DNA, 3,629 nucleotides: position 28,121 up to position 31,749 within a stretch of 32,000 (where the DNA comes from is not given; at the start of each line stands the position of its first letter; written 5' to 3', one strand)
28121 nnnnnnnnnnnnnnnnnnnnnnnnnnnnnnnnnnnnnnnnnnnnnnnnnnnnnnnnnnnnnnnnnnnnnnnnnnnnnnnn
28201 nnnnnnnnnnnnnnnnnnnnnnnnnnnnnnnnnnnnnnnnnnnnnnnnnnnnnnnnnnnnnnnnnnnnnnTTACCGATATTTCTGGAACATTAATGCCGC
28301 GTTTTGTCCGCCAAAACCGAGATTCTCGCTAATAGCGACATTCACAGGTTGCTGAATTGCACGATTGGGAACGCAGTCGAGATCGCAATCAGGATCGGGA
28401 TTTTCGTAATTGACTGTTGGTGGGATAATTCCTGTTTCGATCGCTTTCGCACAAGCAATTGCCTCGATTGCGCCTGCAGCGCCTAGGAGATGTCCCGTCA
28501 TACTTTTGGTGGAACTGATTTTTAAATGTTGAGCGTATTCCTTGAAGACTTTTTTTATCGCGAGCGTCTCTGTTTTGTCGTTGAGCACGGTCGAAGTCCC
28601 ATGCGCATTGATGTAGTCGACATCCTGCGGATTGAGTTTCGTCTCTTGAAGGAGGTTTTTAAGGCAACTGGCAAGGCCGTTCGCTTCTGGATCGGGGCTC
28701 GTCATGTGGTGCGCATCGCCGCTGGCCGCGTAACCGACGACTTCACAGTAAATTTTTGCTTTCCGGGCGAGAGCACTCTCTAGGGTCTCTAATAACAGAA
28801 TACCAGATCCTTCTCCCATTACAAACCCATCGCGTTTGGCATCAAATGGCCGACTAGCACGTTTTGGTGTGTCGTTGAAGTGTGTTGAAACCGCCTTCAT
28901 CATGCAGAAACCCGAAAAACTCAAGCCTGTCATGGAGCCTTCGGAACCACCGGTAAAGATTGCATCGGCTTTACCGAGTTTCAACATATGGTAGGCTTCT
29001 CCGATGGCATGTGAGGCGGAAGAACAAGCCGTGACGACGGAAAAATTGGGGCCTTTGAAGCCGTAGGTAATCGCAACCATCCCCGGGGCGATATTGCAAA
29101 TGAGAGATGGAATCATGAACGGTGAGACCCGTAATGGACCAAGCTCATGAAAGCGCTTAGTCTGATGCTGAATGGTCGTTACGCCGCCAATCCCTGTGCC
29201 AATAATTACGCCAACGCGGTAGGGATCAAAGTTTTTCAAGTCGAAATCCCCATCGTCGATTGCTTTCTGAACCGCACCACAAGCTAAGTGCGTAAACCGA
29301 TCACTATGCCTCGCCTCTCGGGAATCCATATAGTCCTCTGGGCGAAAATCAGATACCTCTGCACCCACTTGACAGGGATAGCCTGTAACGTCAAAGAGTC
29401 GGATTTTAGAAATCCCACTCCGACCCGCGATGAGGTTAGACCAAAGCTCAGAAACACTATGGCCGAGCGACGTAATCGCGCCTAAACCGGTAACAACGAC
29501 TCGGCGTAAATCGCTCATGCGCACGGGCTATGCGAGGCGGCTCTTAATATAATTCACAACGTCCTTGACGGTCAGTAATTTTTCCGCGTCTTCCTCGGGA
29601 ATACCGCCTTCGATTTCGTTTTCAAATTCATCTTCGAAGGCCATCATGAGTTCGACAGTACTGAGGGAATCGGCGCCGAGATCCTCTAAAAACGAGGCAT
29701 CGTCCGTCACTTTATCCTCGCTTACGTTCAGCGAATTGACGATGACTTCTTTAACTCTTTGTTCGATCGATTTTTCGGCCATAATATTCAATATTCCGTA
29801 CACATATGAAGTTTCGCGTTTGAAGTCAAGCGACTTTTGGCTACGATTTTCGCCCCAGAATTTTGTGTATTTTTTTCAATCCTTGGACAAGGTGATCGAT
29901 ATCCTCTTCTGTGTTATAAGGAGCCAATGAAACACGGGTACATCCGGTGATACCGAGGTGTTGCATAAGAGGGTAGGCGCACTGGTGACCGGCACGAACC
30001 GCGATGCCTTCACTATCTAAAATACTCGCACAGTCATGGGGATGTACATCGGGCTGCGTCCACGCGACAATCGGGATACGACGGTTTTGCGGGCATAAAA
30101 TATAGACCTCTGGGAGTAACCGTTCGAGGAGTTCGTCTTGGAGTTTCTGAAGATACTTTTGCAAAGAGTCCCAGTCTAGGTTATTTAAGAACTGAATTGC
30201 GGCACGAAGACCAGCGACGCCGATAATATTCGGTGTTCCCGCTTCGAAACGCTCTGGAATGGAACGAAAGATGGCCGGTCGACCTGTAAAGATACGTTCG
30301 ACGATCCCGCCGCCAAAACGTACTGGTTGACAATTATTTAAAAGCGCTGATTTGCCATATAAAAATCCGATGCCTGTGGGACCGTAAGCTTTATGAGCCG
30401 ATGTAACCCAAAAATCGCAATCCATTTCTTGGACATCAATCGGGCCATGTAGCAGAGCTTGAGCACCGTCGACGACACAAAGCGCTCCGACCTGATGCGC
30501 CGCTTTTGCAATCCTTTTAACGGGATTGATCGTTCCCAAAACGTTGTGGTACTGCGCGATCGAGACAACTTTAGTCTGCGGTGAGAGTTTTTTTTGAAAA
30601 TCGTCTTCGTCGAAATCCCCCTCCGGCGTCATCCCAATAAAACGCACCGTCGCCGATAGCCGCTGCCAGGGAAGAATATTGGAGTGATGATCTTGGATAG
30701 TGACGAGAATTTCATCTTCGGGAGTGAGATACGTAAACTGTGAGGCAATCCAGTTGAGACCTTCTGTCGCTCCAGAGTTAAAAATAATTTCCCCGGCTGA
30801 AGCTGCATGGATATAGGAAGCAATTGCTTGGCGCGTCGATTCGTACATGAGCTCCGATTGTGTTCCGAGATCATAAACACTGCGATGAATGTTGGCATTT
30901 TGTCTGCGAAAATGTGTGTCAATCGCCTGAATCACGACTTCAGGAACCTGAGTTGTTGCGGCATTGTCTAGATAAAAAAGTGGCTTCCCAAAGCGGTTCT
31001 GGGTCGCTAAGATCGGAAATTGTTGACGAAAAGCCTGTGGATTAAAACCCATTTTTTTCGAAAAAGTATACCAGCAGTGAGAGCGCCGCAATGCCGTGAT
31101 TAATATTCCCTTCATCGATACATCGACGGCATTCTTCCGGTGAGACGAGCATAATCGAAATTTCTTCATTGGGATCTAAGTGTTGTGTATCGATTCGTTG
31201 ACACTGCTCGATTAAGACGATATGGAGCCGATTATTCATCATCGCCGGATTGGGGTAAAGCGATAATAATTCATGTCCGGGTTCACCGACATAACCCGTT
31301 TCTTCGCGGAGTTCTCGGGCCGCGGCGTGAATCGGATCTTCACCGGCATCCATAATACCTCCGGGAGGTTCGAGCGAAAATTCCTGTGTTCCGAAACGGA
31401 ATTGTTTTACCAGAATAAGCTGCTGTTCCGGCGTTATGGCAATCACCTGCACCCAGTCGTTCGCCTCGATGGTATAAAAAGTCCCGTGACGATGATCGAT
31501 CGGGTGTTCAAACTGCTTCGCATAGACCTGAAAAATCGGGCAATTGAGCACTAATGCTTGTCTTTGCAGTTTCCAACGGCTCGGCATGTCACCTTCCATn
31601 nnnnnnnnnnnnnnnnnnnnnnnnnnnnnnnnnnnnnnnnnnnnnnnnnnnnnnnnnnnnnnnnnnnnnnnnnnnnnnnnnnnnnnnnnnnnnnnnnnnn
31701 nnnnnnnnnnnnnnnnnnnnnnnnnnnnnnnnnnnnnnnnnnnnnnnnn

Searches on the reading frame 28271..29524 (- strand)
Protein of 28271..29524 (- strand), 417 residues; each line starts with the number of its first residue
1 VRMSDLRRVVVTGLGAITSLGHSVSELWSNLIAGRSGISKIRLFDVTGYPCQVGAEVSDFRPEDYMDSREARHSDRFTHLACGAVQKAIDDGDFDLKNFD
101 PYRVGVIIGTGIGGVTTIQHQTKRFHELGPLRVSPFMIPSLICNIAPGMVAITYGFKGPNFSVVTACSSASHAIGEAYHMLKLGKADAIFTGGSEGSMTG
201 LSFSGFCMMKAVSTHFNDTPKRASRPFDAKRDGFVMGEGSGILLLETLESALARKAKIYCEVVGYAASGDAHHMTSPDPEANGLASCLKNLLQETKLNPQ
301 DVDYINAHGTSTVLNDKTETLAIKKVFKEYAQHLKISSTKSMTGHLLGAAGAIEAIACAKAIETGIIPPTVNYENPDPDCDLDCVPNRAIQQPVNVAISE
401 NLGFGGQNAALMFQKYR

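Call 6: search_protein_families(library=pfam, proteins=[window:28271-29524:-], max_evalue=0.001)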
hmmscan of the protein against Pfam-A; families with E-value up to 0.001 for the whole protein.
window:28271-29524:- (417 aa): 2 families
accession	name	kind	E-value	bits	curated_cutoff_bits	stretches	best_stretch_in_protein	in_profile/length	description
PF00109.32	ketoacyl-synt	-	9.7e-52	176.5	20.8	1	7-251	2-252/252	Beta-ketoacyl synthase, N-terminal domain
PF02801.28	Ketoacyl-synt_C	-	6.1e-40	136.4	20.8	1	259-374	1-119/119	Beta-ketoacyl synthase, C-terminal domain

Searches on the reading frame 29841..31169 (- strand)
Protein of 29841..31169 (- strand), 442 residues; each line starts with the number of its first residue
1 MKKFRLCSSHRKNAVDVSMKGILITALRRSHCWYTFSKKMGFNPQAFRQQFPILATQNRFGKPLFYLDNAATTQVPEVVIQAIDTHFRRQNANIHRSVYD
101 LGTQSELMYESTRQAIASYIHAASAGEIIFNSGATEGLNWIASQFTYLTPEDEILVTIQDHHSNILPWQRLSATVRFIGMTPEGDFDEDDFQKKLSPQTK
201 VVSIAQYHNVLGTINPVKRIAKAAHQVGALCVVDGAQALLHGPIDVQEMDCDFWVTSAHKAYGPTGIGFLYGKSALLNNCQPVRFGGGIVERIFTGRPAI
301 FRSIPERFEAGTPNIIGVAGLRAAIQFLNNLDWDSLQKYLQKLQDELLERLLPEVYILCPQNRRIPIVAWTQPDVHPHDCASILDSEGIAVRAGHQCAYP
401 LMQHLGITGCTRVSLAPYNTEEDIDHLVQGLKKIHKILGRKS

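Call 6: search_protein_families(library=pfam, proteins=[window:29841-31169:-], max_evalue=0.001)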
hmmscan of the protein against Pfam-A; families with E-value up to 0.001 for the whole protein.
window:29841-31169:- (442 aa): 2 families
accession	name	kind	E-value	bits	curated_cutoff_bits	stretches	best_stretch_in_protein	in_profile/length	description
PF00266.25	Aminotran_5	-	1.5e-123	412.9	21.5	1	66-427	2-371/371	Aminotransferase class-V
PF01053.26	Cys_Met_Meta_PP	-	0.00065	18.8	27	1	185-237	124-176/381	Cys/Met metabolism PLP-dependent enzyme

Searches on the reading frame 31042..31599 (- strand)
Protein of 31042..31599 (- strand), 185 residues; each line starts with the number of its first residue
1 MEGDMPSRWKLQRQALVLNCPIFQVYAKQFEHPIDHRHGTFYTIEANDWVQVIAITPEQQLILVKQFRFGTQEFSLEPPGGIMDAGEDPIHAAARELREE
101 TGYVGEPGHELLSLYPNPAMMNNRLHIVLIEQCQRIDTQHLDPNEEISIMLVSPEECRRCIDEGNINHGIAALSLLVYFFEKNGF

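Call 6: search_protein_families(library=pfam, proteins=[window:31042-31599:-], max_evalue=0.001)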
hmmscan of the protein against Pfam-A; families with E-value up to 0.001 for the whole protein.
window:31042-31599:- (185 aa): 1 family
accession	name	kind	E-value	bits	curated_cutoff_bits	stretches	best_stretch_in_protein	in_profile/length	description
PF00293.34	NUDIX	-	8.1e-14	52.2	21.1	1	52-157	8-118/134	NUDIX domain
